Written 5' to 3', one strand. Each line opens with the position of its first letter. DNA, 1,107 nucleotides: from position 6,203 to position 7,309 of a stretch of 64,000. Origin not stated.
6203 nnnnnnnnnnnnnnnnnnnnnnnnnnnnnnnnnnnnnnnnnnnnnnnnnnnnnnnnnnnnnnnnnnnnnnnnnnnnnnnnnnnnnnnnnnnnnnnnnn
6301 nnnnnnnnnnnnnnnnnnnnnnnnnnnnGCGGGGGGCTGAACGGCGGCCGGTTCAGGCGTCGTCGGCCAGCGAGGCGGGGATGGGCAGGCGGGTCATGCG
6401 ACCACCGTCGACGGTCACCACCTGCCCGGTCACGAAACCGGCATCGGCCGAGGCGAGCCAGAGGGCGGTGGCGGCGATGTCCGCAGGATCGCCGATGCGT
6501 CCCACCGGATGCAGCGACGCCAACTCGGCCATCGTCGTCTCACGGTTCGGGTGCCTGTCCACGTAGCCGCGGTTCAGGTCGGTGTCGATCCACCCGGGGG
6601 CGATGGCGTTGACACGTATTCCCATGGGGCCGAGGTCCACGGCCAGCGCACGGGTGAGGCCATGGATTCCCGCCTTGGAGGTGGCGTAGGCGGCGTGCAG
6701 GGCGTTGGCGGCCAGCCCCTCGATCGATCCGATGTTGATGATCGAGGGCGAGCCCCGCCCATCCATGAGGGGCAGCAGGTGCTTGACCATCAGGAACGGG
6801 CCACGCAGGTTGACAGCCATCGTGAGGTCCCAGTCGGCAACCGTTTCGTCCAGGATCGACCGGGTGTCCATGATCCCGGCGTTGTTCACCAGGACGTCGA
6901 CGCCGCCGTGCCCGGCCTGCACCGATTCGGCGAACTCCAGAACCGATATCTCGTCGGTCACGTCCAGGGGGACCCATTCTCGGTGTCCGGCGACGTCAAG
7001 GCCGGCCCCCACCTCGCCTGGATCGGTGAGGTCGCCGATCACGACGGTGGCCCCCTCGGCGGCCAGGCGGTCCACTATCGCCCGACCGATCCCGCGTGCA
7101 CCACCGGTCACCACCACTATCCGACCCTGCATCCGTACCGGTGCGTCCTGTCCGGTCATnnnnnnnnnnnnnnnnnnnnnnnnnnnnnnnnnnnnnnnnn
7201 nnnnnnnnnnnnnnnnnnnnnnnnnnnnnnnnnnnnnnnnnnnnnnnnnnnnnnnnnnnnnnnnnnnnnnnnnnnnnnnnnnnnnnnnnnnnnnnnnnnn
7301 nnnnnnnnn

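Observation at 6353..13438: Six-gene operon headed by an orphan non-pyrrolysine MttB-family methyltransferase wired to a hydroxyproline-type lower pathway, with no corrinoid partner in 64 kb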

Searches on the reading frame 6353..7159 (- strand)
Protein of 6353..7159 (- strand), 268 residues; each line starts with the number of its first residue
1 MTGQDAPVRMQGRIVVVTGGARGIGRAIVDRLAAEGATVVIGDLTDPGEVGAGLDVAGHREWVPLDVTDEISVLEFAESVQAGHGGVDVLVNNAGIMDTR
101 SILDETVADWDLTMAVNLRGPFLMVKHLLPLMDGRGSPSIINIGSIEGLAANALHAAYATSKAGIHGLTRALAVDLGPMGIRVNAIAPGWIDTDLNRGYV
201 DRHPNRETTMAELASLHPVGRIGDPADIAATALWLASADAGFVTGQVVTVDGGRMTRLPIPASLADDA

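Call 9: search_protein_families(library=pfam, proteins=[window:6353-7159:-])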
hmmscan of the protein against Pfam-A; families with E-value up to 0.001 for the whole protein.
window:6353-7159:- (268 aa): 5 families
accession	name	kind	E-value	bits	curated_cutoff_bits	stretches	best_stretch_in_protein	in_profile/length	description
PF13561.12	adh_short_C2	-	5.9e-65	219.6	27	1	21-253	3-234/236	Enoyl-(Acyl carrier protein) reductase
PF00106.31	adh_short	-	8.2e-52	176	26.6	1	14-198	2-189/195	short chain dehydrogenase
PF23441.1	SDR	-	3.9e-10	40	27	1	116-254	121-255/258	SDR-like rossmann domain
PF08659.16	KR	-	3.6e-08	34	22.6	1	15-170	3-161/180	KR domain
PF01370.27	Epimerase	-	0.00065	19.6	20.9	1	15-82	1-65/240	NAD dependent epimerase/dehydratase family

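Call 10: search_protein_families(library=ncbifam, proteins=[window:6353-7159:-])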
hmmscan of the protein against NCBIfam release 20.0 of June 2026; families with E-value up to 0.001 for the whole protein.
window:6353-7159:- (268 aa): 235 families (the best 25 are shown)
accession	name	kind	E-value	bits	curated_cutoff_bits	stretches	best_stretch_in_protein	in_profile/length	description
NF004791.0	PRK06138.1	equivalog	6.5e-68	228.7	312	1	9-255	2-250/252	SDR family oxidoreductase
NF005559.1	PRK07231.1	subfamily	6.9e-65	219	215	1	9-255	1-248/249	glucose 1-dehydrogenase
NF004198.0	PRK05653.1-3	equivalog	3.9e-62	209.9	296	1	10-255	5-247/248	3-oxoacyl-ACP reductase FabG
NF004818.0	PRK06172.1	equivalog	4.8e-59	199.7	336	1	9-255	4-251/253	SDR family oxidoreductase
NF009466.0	PRK12826.1-2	subfamily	5.4e-59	199.7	222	1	11-256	2-246/248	3-oxoacyl-ACP reductase FabG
NF005067.0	PRK06484.1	equivalog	2.8e-58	197.8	713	1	9-255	6-252/524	short chain dehydrogenase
NF009093.0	PRK12429.1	subfamily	1.8e-56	191.3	258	1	9-254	2-256/259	3-hydroxybutyrate dehydrogenase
TIGR01830.1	3oxo_ACP_reduc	equivalog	3.9e-56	190.4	297.75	1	15-253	1-237/239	3-oxoacyl-[acyl-carrier-protein] reductase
NF052558.1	MBtsdlDhBudC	equivalog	1.9e-55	188.2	270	1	11-255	2-242/250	meso-2,3-butanediol dehydrogenase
NF004197.0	PRK05653.1-1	equivalog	1.7e-54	185.1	332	1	9-254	4-246/249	3-oxoacyl-ACP reductase FabG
NF005469.0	PRK07063.1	equivalog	7.6e-54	183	306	1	9-255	4-255/260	SDR family oxidoreductase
NF053701.1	CsHdxCHCADhChcB2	equivalog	1e-53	182.4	350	1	10-254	1-242/245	cis-4-hydroxycyclohexanecarboxylate dehydrogenase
NF005309.0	PRK06841.1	subfamily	3.8e-53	180.6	286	1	5-253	8-251/255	GolD/DthD family dehydrogenase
NF004778.0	PRK06124.1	equivalog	6.3e-53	179.8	303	1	8-257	7-255/256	SDR family oxidoreductase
NF009468.0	PRK12826.1-4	equivalog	7.6e-53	179.8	318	1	9-255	4-248/256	SDR family oxidoreductase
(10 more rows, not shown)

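Call 79: search_solved_structures(query=window:6353-7159:-, max_evalue=1e-45)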
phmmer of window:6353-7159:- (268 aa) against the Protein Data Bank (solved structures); distinct sequences matched with E-value up to 1e-45: 1.
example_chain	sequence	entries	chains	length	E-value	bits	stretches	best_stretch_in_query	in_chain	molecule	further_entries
7djs_A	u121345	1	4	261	8.7e-48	166.5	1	10-254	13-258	SDR family oxidoreductase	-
